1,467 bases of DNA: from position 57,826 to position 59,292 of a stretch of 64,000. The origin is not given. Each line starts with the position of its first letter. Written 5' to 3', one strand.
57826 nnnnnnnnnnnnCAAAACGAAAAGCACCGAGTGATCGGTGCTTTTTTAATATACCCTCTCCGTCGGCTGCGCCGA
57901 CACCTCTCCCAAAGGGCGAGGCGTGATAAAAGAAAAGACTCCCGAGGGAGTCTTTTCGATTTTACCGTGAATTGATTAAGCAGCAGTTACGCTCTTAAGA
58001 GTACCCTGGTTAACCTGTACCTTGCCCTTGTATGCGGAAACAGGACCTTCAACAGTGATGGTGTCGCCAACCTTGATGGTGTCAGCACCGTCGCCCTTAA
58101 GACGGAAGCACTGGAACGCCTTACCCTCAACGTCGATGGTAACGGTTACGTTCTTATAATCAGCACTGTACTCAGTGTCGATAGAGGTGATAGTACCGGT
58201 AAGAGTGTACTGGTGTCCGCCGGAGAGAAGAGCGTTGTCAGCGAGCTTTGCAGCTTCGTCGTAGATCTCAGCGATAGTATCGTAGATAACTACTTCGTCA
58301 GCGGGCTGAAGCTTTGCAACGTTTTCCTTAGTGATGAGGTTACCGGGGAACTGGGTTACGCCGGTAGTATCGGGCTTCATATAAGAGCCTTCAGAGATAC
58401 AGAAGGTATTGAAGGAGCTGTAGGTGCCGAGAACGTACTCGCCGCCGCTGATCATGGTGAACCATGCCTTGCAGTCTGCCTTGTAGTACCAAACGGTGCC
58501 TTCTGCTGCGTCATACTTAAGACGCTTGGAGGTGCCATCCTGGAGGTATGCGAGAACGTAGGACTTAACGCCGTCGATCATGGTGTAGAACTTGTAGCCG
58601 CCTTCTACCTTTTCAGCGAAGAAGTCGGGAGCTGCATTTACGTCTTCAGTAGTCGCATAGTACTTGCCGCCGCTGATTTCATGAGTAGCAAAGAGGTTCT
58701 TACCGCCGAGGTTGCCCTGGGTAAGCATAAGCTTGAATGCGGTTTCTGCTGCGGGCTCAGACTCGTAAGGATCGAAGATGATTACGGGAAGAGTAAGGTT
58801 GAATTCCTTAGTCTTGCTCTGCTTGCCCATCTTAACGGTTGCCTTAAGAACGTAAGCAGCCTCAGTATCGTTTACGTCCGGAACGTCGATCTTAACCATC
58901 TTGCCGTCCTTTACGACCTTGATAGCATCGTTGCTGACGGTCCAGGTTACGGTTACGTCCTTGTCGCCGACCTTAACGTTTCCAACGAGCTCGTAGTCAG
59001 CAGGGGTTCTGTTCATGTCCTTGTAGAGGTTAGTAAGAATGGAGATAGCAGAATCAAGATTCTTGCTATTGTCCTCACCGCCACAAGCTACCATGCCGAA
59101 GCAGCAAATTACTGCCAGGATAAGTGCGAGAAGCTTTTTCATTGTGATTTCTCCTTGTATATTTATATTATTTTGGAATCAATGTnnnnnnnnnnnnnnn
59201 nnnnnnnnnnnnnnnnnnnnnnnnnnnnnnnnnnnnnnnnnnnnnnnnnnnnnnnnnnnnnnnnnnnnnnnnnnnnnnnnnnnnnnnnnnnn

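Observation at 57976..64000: Sugar-type (CUT1) ABC importer operon that ends in a secreted thermonuclease and a lipoprotein: candidate extracellular-DNA harvesting system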

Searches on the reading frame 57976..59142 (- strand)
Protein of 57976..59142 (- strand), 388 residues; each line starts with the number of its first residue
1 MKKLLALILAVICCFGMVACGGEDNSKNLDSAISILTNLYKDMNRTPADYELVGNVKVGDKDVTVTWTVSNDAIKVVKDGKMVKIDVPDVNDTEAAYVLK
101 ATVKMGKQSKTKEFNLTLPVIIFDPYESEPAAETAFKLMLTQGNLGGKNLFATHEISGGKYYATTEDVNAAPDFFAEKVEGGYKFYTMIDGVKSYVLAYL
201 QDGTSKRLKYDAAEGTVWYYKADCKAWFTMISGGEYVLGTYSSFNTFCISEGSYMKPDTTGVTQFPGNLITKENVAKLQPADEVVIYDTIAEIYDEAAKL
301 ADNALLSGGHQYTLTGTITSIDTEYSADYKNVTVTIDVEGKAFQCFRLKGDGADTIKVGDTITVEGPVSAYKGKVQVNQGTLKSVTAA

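Call 3: search_protein_families(library=pfam, proteins=[window:57976-59142:-], max_evalue=0.01)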
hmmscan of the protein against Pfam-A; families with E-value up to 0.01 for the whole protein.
window:57976-59142:- (388 aa): 3 families
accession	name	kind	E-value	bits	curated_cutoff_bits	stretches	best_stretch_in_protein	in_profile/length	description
PF20578.4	aBig_2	-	4.3e-06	26.9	27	1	58-118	30-86/89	Atrophied bacterial Ig domain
PF13437.12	HlyD_3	-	0.0018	19.4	22.2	0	273-357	25-104/106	HlyD family secretion protein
PF01336.31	tRNA_anti-codon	-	0.0088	16.4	27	0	313-378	2-68/75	OB-fold nucleic acid binding domain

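Call 4: search_protein_families(library=ncbifam, proteins=[window:57976-59142:-], max_evalue=0.01)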
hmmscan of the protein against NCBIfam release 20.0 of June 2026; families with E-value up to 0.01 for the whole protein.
window:57976-59142:- (388 aa): 5 families
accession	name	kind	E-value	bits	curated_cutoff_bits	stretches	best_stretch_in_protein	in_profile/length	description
NF005051.0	PRK06461.1-5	equivalog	3.6e-05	23.8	235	0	347-385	54-93/146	single-stranded DNA-binding protein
NF005049.0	PRK06461.1-3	equivalog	0.00019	21.6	188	0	320-386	31-97/144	single-stranded DNA-binding protein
NF003133.0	PRK04046.2-5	equivalog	0.0046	16.5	324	1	28-99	74-146/223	translation initiation factor IF-6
NF005048.0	PRK06461.1-1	equivalog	0.0064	16.9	230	0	347-384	54-92/148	single-stranded DNA-binding protein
NF050142.1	PG1828_fam_lipo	equivalog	0.0094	16.7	50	0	1-32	1-33/59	PG1828 family lipoprotein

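Call 17: find_homologous_proteins(query=window:57976-59142:-)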
Query window:57976-59142:- (388 aa): 168 proteins with E <= 0.001 among 8000 candidates; the best 120 are listed.
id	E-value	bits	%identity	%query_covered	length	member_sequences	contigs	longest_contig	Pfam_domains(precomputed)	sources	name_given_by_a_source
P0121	3.4e-255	864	100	100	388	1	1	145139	PF20578.5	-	-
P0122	2.6e-221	752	88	100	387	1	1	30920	-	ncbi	-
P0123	2.8e-217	739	87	100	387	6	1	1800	PF20578.5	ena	-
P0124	7.4e-216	734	85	100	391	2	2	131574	PF20578.5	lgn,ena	-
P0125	5.3e-208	708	83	100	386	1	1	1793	-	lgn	-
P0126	7.9e-200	682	79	100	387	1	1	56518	-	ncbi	-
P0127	6.7e-194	662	78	100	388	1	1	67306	-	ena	-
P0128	1.0e-189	648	77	99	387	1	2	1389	-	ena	-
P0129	5.2e-184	629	75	99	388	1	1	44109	-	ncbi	-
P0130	3.6e-180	617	73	100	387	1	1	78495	PF20578.5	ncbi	-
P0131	1.2e-141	490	61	100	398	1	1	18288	-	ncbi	-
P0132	6.4e-134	465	59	100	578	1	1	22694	-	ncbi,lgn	-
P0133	1.1e-125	438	51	91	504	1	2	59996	PF01336.32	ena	-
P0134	3.0e-125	436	48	95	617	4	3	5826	PF01336.32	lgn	-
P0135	3.2e-125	436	56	97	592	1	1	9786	-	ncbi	-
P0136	4.3e-125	436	51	97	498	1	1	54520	PF01336.32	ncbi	-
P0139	6.6e-123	428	49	98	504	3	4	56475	PF01336.32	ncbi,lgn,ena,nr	ncbi:MAG: hypothetical protein IJF49_00985 [Clostridia bacterium]|nr:hypothetical protein [Clostridi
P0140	4.7e-122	426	47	95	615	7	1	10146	PF01336.32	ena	-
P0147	7.2e-97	343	65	19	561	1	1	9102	PF01336.32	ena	-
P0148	1.1e-96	342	31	100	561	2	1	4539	PF01336.32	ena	-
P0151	2.5e-96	341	31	100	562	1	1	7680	PF01336.32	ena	-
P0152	2.6e-96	341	65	19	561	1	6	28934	PF01336.32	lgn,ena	-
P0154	7.5e-96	339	31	100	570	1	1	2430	PF01336.32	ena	-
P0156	1.3e-95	339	65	19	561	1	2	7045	PF01336.32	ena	-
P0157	2.3e-95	338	64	19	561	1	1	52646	PF01336.32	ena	-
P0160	1.6e-91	325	60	23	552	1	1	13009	PF01336.32,PF19769.5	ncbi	-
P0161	3.1e-91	324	54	23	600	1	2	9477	PF01336.32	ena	-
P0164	8.2e-86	306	48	34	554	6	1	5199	PF19135.6,PF01336.32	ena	-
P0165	6.5e-83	297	51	23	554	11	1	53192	PF01336.32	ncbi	-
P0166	2.1e-81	292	59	23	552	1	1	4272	PF19135.6,PF01336.32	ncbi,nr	ncbi:MAG: hypothetical protein IJX54_02770, partial [Oscillospiraceae bacterium]|nr:hypothetical pro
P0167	4.0e-81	291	54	23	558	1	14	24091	PF18914.7,PF01336.32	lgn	-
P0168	7.7e-81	290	67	19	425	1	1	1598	PF18914.7,PF01336.32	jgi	jgi:DNA/RNA endonuclease YhcR with UshA esterase domain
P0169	1.3e-80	289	55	23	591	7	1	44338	PF01336.32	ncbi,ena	-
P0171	3.0e-78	281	50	23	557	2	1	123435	PF01336.32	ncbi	-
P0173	1.9e-77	279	49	24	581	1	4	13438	PF01336.32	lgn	-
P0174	2.4e-77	278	59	23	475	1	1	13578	PF01336.32,PF13567.12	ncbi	-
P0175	2.7e-77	278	44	23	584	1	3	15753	PF01336.32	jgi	-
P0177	3.7e-77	278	33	100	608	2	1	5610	PF19135.6,PF01336.32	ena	-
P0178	2.5e-76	275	49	24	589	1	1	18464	PF01336.32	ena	-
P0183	1.6e-75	273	47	33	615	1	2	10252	PF13100.12,PF01336.32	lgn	-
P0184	2.8e-75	272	57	19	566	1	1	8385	PF01336.32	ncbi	-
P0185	2.9e-75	272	54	24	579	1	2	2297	PF13100.12,PF01336.32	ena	-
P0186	3.8e-75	271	54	25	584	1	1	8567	PF19135.6,PF01336.32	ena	-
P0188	6.2e-75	271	55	18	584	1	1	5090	PF01336.32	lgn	-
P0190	4.7e-73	264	53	19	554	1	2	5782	PF01336.32,PF19769.5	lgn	-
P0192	8.8e-72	260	49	24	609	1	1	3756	PF01391.24,PF01336.32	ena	-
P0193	1.5e-71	259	54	23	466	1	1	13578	PF01336.32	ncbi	-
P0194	2.5e-71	259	54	23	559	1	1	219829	PF19135.6,PF01336.32,PF19769.5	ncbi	-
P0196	4.2e-70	255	54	24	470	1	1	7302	PF01336.32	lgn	-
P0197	1.5e-69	253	48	24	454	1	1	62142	PF01336.32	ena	-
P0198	4.3e-69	251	56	23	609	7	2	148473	PF01336.32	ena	-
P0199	9.1e-69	250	65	18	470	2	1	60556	PF01336.32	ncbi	-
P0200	9.7e-69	250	52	24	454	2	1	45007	PF01336.32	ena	-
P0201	1.0e-68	250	53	26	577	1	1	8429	PF01336.32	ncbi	ncbi:MAG: hypothetical protein ACI4TK_13575, partial [Agathobacter sp.]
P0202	1.8e-68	249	31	100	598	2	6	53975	PF13100.12,PF01336.32,PF13567.12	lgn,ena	-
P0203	2.3e-68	249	30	98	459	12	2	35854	PF01336.32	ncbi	-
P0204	6.4e-68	247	51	23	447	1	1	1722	PF01336.32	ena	-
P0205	1.0e-67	247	56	23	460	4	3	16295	PF23213.2,PF01336.32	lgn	-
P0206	2.5e-67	246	51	23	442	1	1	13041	PF01336.32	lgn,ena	-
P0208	1.4e-66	243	66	18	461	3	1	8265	PF01336.32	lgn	-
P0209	3.6e-66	242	53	24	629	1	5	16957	PF01336.32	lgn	-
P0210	3.9e-66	242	54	23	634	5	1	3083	PF01336.32,PF19769.5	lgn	-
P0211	5.4e-66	241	56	23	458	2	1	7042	PF01336.32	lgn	-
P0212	1.3e-65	240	30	98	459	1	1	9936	PF01336.32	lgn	-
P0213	1.4e-65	240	52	23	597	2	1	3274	PF01336.32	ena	-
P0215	1.6e-65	240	49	23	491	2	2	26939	PF01336.32,PF19769.5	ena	-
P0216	2.0e-65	239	43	22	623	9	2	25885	PF01336.32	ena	-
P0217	2.8e-65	239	51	25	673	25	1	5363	PF01336.32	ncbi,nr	ncbi:MAG: hypothetical protein IKS28_07795 [Clostridia bacterium]|nr:hypothetical protein [Clostridi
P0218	8.5e-65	237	51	23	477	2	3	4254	PF19135.6,PF01336.32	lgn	-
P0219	1.0e-64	237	50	25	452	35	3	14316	PF01336.32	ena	-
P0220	1.3e-64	237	52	24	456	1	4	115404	PF01336.32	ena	-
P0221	2.1e-64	236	53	25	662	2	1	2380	PF01336.32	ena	-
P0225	1.5e-62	230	53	27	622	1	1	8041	PF01336.32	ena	-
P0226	2.1e-62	229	56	19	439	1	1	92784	PF01336.32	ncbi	-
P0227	2.8e-62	229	57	23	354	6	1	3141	PF01336.32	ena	-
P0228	3.5e-62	229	54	20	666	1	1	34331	PF01336.32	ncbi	-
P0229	7.6e-62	228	37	100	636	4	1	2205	PF01336.32,PF20578.5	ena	-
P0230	1.5e-61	227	53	23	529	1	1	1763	PF01336.32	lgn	-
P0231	4.1e-61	225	34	100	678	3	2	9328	PF01336.32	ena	-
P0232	6.0e-60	221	53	22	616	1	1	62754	PF01336.32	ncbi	-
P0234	2.1e-59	219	54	23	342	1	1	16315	PF01336.32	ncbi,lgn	-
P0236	6.3e-58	215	58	21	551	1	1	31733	PF06594.18,PF01336.32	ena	-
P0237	1.8e-57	213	28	92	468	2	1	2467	PF01336.32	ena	-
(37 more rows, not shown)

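Call 30: predict_structure(alignment_id=A1)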
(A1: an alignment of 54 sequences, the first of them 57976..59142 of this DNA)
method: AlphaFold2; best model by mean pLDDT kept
length: 388 residues; sequences in the alignment: 54
mean_pLDDT: 89.6   pTM: 0.61
mean pLDDT of the five models: 89.6, 86.7, 86.6, 86.3, 85.4
residues with pLDDT >= 90: 258; 70-90: 104; 50-70: 25; < 50: 1
segments of 3 or more residues with pLDDT < 50: none
pLDDT, mean of each block of 10 residues (from residue 1): 69 57 84 91 75 91 94 86 83 87 94 88 77 94 81 95 94 97 97 97 94 97 94 97 91 90 89 79 82 95 84 97 95 98 97 97 96 94 97
secondary structure, 60 per line:
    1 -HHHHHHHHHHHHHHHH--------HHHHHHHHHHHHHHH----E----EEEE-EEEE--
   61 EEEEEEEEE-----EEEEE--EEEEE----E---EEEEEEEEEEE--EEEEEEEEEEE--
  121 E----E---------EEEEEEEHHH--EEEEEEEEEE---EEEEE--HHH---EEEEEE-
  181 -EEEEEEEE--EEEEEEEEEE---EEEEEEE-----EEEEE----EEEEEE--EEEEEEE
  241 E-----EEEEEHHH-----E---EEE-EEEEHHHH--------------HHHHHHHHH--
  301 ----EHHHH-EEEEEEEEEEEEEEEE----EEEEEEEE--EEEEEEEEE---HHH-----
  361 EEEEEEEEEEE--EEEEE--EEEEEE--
elements in order: H2-17 H26-40 E50-53 E55-58 E61-69 E75-79 E82-86 E95-105 E108-118 E136-142 E148-157 E161-165 E174-179 E182-189 E192-201 E205-211 E217-221 E226-231 E234-241 E247-251 E264-266 E268-271 H272-275 H290-298 H306-309 E311-326 E331-338 E341-349 E361-371 E374-378 E381-386

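Call 36: fold_search(model_id=the predicted structure, library=pdb)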
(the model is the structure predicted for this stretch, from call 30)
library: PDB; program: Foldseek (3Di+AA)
matches with E <= 10: 1247; with E <= 0.001: 9
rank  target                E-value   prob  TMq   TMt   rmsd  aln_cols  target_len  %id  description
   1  5ec5_C                7.2e-05  1.00  0.26  0.33  24.2       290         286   10  Crystal structure of lysenin pore (released 2016-05-18)
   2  5ec5_I                2.0e-04  1.00  0.26  0.34  24.3       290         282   10  Crystal structure of lysenin pore (released 2016-05-18)
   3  5ec5_L                2.0e-04  1.00  0.25  0.33  24.8       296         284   10  Crystal structure of lysenin pore (released 2016-05-18)
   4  5gaq_A                2.4e-04  1.00  0.23  0.30  25.4       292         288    9  Cryo-EM structure of the Lysenin Pore (released 2016-04-06)
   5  5ec5_B                3.2e-04  1.00  0.24  0.31  24.6       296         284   11  Crystal structure of lysenin pore (released 2016-05-18)
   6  5ec5_E                3.6e-04  1.00  0.25  0.32  23.7       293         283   10  Crystal structure of lysenin pore (released 2016-05-18)
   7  5ec5_A                3.7e-04  1.00  0.24  0.31  23.9       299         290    9  Crystal structure of lysenin pore (released 2016-05-18)
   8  5ec5_F                4.1e-04  1.00  0.25  0.33  24.7       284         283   10  Crystal structure of lysenin pore (released 2016-05-18)
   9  5ec5_M                8.3e-04  1.00  0.24  0.31  24.0       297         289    9  Crystal structure of lysenin pore (released 2016-05-18)
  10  5z7d_B                2.7e-03  0.72  0.17  0.17  18.3       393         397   11  p204HINab-dsDNA complex structure (released 2019-01-30)
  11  3rn5_D                4.1e-03  0.96  0.18  0.33  14.1       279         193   10  Structural basis of cytosolic DNA recognition by innate immune receptors (released 2012-04-25)
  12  3zx7                  4.5e-03  0.96  0.23  0.29  20.2       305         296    8  Complex of lysenin with phosphocholine (released 2012-09-19)
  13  5ho0                  4.7e-03  0.80  0.17  0.09  17.4       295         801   13  Crystal structure of AbnA (closed conformation), a GH43 extracellular arabinanase from Geobacillus stearothermophilus (released 2017-02-01)
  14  2yd7_B                5.7e-03  0.69  0.14  0.24  16.6       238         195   10  Crystal structure of the N-terminal Ig1-2 module of Human Receptor Protein Tyrosine Phosphatase Delta (released 2011-04-13)
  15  4jbm_B                8.5e-03  0.84  0.17  0.31  13.7       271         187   11  Structure of murine DNA binding protein bound with ds DNA (released 2013-06-26)
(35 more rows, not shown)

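Call 60: search_protein_families(library=pfam, alignment_id=A1, max_evalue=0.01)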
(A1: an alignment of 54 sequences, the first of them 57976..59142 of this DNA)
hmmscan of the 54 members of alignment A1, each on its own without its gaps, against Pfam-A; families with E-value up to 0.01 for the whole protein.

A. member 1, window:57976-59142:- (388 aa): 3 families
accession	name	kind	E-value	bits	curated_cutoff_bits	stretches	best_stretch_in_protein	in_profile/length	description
PF20578.4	aBig_2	-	4.3e-06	26.9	27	1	58-118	30-86/89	Atrophied bacterial Ig domain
PF13437.12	HlyD_3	-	0.0018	19.4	22.2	0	273-357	25-104/106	HlyD family secretion protein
PF01336.31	tRNA_anti-codon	-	0.0088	16.4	27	0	313-378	2-68/75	OB-fold nucleic acid binding domain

B. families by the number of members that match (of 54 scanned): 33 families (the first 25 are shown)
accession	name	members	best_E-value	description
PF01336.31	tRNA_anti-codon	24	2.8e-15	OB-fold nucleic acid binding domain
PF20578.4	aBig_2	24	3.9e-07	Atrophied bacterial Ig domain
PF13437.12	HlyD_3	10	2.3e-05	HlyD family secretion protein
PF13100.11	OstA_2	6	1.8e-06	OstA-like protein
PF19135.5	DUF5818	5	3.3e-06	Protein of unknown function (DUF5818)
PF02080.26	TrkA_C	4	7.5e-05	TrkA-C domain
PF18914.6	DUF5666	4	0.00015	Domain of unknown function (DUF5666)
PF19077.6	Big_13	4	0.00019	Bacterial Ig-like domain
PF13742.12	tRNA_anti_2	4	0.00045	OB-fold nucleic acid binding domain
PF04200.17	Lipoprotein_17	4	0.0029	Lipoprotein associated domain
PF13567.11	DUF4131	3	1.9e-05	Domain of unknown function (DUF4131)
PF19099.5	DUF5786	3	0.00028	Family of unknown function (DUF5786)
PF05085.17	DUF685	3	0.0022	Protein of unknown function (DUF685)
PF21473.3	Ssb-like_OB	2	0.00033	Single-stranded DNA binding protein Ssb-like, OB fold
PF24220.1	DUF7439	2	0.0021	Family of unknown function (DUF7439)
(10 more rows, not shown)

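Call 71: search_protein_families(library=pfam, proteins=[P0133, P0139], max_evalue=0.01)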
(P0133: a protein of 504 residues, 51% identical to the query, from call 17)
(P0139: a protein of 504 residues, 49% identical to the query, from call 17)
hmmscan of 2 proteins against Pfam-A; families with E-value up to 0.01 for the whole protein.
P0133 (504 aa): 1 family
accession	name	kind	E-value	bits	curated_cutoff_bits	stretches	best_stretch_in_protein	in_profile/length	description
PF01336.31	tRNA_anti-codon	-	6.7e-06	26.4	27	0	423-490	2-67/75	OB-fold nucleic acid binding domain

P0139 (504 aa): 1 family
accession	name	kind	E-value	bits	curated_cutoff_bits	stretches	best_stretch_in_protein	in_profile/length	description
PF01336.31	tRNA_anti-codon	-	5.7e-08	33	27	0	323-390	2-67/75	OB-fold nucleic acid binding domain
